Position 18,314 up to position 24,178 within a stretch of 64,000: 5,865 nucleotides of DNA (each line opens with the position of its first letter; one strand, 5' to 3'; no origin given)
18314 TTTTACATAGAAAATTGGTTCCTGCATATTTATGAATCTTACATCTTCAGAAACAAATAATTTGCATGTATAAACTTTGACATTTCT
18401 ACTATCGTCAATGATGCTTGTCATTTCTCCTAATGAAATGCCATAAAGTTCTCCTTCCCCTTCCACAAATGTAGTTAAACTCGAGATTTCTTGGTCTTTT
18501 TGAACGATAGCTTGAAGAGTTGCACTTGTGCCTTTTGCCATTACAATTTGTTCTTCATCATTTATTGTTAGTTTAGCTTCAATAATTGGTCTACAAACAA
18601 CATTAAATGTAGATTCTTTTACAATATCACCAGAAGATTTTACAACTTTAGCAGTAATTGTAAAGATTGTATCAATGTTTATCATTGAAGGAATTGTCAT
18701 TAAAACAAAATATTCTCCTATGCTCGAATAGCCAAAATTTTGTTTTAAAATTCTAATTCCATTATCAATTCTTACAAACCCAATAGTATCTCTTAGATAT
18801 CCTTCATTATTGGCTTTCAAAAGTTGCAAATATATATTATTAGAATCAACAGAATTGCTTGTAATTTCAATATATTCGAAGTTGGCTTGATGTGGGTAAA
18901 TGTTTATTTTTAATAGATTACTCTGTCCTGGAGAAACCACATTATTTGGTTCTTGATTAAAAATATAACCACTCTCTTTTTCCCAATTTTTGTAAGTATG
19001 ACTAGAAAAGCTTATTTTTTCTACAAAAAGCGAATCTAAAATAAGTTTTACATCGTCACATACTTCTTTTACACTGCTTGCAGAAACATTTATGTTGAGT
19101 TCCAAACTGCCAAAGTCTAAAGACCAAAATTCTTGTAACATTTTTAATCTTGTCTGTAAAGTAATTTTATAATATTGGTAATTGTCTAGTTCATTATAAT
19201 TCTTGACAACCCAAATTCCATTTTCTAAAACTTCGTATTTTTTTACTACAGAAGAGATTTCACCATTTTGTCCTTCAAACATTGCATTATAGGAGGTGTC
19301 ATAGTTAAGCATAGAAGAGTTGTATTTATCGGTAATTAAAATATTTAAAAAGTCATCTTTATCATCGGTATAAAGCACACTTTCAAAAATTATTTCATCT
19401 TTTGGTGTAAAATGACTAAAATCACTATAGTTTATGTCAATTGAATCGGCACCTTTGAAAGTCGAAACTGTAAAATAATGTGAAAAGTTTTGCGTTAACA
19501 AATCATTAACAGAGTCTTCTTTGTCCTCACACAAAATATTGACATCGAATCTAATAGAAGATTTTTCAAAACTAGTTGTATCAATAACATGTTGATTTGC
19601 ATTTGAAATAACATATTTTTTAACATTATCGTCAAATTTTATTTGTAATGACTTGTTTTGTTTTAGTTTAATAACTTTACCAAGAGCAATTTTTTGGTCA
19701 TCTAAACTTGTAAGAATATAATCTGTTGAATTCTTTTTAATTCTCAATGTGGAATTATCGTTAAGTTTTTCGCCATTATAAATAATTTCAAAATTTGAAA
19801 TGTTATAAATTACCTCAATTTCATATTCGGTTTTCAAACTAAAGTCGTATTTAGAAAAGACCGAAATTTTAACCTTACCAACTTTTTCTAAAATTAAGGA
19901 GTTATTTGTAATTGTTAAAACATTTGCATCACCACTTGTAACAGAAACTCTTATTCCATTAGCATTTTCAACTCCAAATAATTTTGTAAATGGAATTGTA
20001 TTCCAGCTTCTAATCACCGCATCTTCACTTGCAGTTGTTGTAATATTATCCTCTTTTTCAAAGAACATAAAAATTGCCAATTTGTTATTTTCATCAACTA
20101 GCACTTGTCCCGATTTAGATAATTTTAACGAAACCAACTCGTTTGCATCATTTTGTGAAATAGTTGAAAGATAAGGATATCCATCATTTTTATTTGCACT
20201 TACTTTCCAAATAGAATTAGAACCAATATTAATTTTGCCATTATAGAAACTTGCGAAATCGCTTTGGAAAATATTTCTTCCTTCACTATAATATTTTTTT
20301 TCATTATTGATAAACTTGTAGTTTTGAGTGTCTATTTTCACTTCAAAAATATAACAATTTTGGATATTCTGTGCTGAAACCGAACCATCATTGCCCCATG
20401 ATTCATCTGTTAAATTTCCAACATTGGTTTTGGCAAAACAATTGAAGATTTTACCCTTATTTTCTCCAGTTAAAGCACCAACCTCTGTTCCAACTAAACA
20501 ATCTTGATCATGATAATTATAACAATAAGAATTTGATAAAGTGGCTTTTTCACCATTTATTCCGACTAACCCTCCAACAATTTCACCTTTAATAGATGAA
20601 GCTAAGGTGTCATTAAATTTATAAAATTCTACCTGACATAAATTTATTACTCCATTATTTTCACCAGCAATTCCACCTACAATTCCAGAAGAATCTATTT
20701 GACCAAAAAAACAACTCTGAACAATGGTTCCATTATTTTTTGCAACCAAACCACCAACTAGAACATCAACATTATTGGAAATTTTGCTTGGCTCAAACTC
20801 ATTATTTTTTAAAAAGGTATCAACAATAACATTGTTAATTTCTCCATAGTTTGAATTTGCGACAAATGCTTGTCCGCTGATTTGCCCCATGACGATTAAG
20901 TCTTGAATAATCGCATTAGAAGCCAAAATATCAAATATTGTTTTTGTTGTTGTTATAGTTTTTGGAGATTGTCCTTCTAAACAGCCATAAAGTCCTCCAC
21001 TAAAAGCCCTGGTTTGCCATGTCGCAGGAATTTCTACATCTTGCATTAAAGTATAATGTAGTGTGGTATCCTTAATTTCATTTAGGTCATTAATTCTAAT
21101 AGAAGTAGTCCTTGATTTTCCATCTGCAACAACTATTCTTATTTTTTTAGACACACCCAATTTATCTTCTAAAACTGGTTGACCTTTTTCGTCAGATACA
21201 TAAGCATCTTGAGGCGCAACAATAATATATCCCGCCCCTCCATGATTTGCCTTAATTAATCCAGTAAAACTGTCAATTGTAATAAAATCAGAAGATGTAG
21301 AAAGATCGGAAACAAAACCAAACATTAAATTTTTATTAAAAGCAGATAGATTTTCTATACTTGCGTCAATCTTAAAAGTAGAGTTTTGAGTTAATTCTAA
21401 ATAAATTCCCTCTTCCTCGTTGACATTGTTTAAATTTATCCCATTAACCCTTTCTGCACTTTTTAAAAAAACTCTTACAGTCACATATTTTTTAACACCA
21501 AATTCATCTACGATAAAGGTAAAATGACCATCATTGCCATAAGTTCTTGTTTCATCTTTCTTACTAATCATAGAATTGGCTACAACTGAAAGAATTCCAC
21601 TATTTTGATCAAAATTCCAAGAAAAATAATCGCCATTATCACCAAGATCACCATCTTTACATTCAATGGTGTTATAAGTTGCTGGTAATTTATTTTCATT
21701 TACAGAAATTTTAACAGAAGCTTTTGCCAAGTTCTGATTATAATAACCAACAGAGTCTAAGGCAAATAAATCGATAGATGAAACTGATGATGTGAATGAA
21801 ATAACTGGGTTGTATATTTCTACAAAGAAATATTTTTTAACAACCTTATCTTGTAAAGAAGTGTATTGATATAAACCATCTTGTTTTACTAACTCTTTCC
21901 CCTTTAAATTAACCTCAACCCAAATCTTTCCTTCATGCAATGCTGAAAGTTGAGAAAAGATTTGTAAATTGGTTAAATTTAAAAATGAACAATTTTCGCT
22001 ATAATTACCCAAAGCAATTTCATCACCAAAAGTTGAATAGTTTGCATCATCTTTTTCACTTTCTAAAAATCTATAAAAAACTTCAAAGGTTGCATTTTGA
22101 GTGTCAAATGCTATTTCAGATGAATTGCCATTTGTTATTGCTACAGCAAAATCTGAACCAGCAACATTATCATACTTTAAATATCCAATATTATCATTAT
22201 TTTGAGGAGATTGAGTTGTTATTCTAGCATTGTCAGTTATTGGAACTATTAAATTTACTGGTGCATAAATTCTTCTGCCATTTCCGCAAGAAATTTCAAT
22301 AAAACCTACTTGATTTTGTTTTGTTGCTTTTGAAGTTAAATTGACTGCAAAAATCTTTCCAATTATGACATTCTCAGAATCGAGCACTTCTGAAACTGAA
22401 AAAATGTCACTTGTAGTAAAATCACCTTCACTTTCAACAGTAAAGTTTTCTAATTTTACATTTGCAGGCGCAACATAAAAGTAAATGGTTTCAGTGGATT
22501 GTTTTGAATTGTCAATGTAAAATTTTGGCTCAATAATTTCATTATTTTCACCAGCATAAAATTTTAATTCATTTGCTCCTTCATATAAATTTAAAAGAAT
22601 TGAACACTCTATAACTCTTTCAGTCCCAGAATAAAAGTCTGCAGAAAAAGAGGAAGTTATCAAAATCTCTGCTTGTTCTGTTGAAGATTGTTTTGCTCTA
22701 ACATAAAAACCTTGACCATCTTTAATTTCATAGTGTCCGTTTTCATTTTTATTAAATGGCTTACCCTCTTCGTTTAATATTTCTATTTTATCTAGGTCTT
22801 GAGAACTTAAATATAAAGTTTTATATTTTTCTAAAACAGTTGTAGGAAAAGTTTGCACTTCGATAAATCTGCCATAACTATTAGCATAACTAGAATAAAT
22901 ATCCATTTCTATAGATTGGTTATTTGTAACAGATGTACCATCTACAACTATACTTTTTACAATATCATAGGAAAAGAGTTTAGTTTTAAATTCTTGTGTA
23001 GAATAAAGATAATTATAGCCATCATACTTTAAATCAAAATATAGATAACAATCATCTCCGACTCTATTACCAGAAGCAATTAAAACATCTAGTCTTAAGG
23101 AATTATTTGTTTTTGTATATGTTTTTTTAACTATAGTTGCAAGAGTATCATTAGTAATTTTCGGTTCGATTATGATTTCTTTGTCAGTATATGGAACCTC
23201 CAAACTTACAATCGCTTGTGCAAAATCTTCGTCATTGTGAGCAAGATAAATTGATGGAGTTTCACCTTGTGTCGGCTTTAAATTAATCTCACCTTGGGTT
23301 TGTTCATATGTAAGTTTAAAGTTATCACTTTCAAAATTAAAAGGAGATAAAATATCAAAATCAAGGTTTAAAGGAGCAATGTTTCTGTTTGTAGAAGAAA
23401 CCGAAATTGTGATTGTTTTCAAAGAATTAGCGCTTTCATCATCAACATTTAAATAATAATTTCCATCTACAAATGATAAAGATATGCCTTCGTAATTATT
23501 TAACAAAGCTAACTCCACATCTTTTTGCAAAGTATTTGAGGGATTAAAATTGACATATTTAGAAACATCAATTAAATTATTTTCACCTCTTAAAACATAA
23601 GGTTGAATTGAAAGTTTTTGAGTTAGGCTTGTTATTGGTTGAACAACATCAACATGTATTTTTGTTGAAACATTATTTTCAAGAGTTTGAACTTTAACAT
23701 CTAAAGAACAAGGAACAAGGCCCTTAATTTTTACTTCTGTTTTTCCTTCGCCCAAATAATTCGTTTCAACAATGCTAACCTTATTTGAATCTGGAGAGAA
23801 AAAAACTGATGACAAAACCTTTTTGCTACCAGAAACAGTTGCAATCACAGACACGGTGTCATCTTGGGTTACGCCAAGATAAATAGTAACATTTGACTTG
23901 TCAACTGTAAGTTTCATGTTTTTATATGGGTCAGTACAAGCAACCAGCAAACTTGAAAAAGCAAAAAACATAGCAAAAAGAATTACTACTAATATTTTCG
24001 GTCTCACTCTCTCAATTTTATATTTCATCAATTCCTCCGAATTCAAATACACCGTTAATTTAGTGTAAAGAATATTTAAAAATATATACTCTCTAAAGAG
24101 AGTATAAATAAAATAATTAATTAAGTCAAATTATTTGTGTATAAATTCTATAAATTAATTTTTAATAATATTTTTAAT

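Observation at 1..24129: Tandem giant lipoprotein locus: one 18.1-kb ORF plus a paralog of at least 5.8 kb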

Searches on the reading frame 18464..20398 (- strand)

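Call 22: search_protein_families(library=pfam, proteins=[window:18464-20398:-], max_evalue=5)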
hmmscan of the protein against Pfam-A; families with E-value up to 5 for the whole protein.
window:18464-20398:- (645 aa): 1 family
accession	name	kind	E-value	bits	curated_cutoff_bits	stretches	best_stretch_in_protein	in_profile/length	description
PF19404.4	DUF5977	-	0.029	15.4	25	1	76-104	33-61/65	Family of unknown function (DUF5977)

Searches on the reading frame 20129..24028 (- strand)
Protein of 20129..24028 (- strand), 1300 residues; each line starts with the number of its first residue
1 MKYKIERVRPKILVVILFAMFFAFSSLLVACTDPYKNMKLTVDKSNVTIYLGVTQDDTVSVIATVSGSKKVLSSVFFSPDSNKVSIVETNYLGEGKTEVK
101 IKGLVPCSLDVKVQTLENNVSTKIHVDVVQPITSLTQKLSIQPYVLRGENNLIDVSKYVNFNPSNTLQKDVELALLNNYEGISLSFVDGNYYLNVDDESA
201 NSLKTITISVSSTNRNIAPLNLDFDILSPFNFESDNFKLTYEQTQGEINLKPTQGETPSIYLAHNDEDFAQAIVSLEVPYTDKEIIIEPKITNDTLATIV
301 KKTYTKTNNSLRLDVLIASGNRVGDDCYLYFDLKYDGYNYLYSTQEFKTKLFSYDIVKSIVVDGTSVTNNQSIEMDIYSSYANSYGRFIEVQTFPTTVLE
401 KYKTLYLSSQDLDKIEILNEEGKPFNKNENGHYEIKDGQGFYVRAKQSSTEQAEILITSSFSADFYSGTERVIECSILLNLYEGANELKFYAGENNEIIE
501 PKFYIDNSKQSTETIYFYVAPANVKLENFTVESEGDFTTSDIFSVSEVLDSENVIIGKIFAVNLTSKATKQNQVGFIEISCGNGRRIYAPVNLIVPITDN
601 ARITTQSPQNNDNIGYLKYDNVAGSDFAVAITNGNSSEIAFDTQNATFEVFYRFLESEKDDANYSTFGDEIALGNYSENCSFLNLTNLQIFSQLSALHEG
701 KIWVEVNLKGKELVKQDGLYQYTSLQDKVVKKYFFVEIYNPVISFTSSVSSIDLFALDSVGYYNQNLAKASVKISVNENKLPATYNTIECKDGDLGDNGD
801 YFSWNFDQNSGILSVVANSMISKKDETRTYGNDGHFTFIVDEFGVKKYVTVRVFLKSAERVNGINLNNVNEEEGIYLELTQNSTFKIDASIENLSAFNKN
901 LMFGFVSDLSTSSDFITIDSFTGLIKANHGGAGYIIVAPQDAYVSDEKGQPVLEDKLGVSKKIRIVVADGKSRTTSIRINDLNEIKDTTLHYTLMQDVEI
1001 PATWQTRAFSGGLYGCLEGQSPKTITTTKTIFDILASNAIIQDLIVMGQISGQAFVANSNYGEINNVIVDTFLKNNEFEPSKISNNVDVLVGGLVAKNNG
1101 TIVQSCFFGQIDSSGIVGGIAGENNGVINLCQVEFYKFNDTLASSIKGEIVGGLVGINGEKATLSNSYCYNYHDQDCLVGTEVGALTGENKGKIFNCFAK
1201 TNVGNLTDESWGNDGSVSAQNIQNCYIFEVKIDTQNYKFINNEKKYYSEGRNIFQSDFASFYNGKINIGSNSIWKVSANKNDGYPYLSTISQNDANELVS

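Call 17: find_homologous_proteins(query=window:20129-24028:-)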
Query window:20129-24028:-: 8000 candidates shared short words with the query, none scored E <= 0.001.

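Call 37: search_protein_representatives(protein=window:20429-24028:-)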
Query: 1200 residues. Proteins with E-value up to 0.001 (for the whole library): 81; up to 1e-10: 40; up to 1e-30: 19. The best 81 are listed.
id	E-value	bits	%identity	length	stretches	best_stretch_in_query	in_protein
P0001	1.2e-193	662.4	36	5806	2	9-1189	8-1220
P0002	4.2e-190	650.7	37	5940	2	19-1199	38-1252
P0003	6.4e-160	550.7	35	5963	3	10-1187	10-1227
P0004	8.4e-127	441.1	31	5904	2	14-1192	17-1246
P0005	4.3e-98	346.0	34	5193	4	14-1199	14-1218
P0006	2.3e-87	310.5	31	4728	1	14-1192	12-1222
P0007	8.5e-83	295.3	32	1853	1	12-1199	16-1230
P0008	1.0e-79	285.1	30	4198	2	11-1193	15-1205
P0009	4.9e-75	269.6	31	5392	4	12-1199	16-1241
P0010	5.6e-72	259.5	31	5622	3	12-1173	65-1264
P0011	2.5e-70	254.0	32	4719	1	13-1199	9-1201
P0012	1.8e-69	251.2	31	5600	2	14-1192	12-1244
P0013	2.4e-64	234.2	30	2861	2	50-1173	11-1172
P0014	4.1e-64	233.5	29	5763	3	1-1172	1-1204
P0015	2.8e-58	214.1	32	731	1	573-1199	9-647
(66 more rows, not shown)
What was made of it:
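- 81 representative hits include 14 giants of 4,198-5,963 aa (call 37).
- Tried and rejected: The exhaustive representative search found the family instead (call 37).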

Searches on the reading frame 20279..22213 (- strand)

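Call 22: search_protein_families(library=pfam, proteins=[window:20279-22213:-], max_evalue=5)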
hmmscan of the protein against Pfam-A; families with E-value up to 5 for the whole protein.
window:20279-22213:- (645 aa): 1 family
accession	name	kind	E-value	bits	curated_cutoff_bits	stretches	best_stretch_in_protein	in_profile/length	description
PF07581.17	Glug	-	1.1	10.3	20.5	1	546-563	5-22/28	The GLUG motif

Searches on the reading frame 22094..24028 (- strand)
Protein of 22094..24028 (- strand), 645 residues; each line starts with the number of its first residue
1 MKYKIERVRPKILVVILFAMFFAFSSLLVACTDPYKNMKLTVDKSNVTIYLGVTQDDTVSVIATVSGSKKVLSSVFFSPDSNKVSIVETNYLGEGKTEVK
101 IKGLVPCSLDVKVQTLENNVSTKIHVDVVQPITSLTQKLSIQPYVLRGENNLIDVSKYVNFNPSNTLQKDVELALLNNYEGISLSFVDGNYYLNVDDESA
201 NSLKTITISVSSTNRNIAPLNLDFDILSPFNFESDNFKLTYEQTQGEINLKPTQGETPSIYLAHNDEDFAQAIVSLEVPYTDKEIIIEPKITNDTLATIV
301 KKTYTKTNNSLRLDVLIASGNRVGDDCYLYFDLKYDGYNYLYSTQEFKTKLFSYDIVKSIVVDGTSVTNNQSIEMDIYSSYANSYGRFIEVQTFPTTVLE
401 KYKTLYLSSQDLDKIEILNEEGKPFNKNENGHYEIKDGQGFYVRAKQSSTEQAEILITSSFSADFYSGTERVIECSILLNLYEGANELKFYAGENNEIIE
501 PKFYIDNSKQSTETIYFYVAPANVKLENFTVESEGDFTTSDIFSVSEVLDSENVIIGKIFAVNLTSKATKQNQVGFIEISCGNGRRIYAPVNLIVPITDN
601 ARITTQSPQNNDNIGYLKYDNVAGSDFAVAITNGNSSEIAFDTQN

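Call 22: search_protein_families(library=pfam, proteins=[window:22094-24028:-], max_evalue=5)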
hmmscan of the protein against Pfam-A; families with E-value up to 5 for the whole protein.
window:22094-24028:- (645 aa): 1 family
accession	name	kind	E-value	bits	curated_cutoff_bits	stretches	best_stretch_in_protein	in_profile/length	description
PF23896.1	DUF7244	-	0.059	13.9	27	0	560-592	16-47/57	Domain of unknown function (DUF7244)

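Call 74: predict_structure(alignment_id=A4)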
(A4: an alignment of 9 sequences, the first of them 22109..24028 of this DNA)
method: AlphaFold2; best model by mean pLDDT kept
length: 640 residues; sequences in the alignment: 9
mean_pLDDT: 82.6   pTM: 0.58
mean pLDDT of the five models: 82.6, 81.9, 81.5, 80.7, 79.9
residues with pLDDT >= 90: 276; 70-90: 252; 50-70: 72; < 50: 40
segments of 3 or more residues with pLDDT < 50: 1-8, 494-496, 607-611, 613-627, 637-640
pLDDT, mean of each block of 10 residues (from residue 1): 43 71 59 68 90 88 78 69 85 84 89 80 90 87 89 90 87 91 91 89 89 91 91 73 73 72 88 90 90 95 90 94 92 91 88 90 89 93 93 90 88 91 80 86 83 90 67 91 91 58 84 91 88 93 90 90 92 91 91 74 50 47 46 49
secondary structure, 60 per line:
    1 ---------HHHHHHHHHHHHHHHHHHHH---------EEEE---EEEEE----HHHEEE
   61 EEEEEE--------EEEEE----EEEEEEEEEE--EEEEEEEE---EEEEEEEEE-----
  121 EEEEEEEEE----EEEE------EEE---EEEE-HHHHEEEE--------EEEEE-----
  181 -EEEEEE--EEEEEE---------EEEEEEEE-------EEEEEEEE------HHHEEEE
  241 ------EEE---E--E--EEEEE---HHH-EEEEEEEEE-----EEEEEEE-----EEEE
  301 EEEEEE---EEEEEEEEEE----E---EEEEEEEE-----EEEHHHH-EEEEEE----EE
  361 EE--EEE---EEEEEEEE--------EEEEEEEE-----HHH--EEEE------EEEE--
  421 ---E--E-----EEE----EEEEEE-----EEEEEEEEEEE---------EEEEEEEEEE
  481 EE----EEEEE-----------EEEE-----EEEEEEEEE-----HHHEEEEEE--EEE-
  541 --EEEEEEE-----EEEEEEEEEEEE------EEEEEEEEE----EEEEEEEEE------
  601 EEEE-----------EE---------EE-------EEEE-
elements in order: H10-29 E39-42 E46-50 E58-66 E75-79 E84-93 E96-103 E107-115 E121-129 E134-137 E144-146 E150-153 H155-158 E159-162 E171-175 E182-187 E190-195 E205-212 E220-227 E237-240 E247-249 E259-263 E271-279 E285-291 E297-306 E310-319 E328-335 E341-343 H344-347 E349-354 E359-362 E365-367 E371-378 E387-394 E405-408 E415-418 E433-435 E440-445 E451-461 E471-482 E487-491 E503-506 E512-520 E529-534 E537-539 E543-549 E555-566 E573-581 E586-594 E601-604 E636-639
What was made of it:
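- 23936..24028 (-): g1 type II signal peptide and lipobox (aa 1-31, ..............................|C), lipidated Cys31. AF2 models residues 10-29 as a single helix (call 74).
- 21104..23917 (-): N-terminal stalk, aa ~38-975: tandem Ig-like beta-sandwich domains (about six modelled in aa 38-600; the rest inferred from sequence pattern). AF2 mean pLDDT 82.6, all-beta (call 74).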

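Call 79: fold_search(model_id=the predicted structure, library=pdb)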
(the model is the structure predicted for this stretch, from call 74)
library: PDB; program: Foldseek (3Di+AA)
matches with E <= 10: 1997; with E <= 0.001: 345
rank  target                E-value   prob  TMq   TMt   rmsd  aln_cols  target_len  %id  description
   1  7sqc_O0               6.5e-14  1.00  0.17  0.12  21.3       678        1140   10  Ciliary C1 central pair apparatus isolated from Chlamydomonas reinhardtii (released 2022-04-13)
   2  7n6g_4C               2.4e-12  1.00  0.19  0.19  21.3       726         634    8  C1 of central pair (released 2022-05-18)
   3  9ijj_C                2.5e-12  1.00  0.18  0.13  20.5       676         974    9  In situ structure of the central apparatus in mouse sperm axoneme. (released 2025-06-04)
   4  7sqc_2B               6.5e-12  1.00  0.18  0.16  21.0       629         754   10  Ciliary C1 central pair apparatus isolated from Chlamydomonas reinhardtii (released 2022-04-13)
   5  7som_D                2.0e-11  1.00  0.14  0.08  36.5       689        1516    9  Ciliary C2 central pair apparatus isolated from Chlamydomonas reinhardtii (released 2022-04-13)
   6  9ijj_4G               3.4e-11  1.00  0.16  0.05  20.4       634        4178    9  In situ structure of the central apparatus in mouse sperm axoneme. (released 2025-06-04)
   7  2e9w_A                4.8e-11  1.00  0.18  0.22  20.3       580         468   11  Crystal structure of the extracellular domain of Kit in complex with stem cell factor (SCF) (released 2007-08-07)
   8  8dfm_A                1.2e-10  1.00  0.19  0.23  20.7       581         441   11  Ectodomain of full-length wild-type KIT-SCF dimers (released 2023-03-29)
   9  4uj6                  2.3e-10  1.00  0.17  0.16  27.7       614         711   12  Structure of surface layer protein SbsC, domains 1-6 (released 2016-04-27)
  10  7ok5_A                5.1e-10  1.00  0.20  0.22  40.1       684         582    8  Crystal structure of mouse neurofascin 155 immunoglobulin domains (released 2022-12-14)
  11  8dfp_B                6.5e-10  1.00  0.19  0.23  19.5       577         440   10  Ectodomain of full-length KIT(DupA502,Y503)-SCF dimers (released 2023-03-29)
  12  8dfq_B                1.1e-09  1.00  0.18  0.23  19.6       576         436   10  Ectodomain of full-length KIT(T417I,delta418-419)-SCF dimers (released 2023-03-29)
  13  5ftx                  1.2e-09  1.00  0.17  0.17  32.5       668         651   12  Structure of surface layer protein SbsC, domains 4-9 (released 2017-02-22)
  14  9ijj_E                1.7e-09  1.00  0.23  0.27  20.3       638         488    9  In situ structure of the central apparatus in mouse sperm axoneme. (released 2025-06-04)
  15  8dfm_B                2.7e-09  1.00  0.18  0.22  19.9       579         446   10  Ectodomain of full-length wild-type KIT-SCF dimers (released 2023-03-29)
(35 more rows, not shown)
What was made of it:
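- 21104..23917 (-): Foldseek matches multi-Ig arrays, S-layer SbsC and invasin at probability 1.00 (call 79).
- The Ig-like array has pLDDT 82.6 (calls 74, 79). The N-terminal Ig array resembles the S-layer protein SbsC (call 79).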
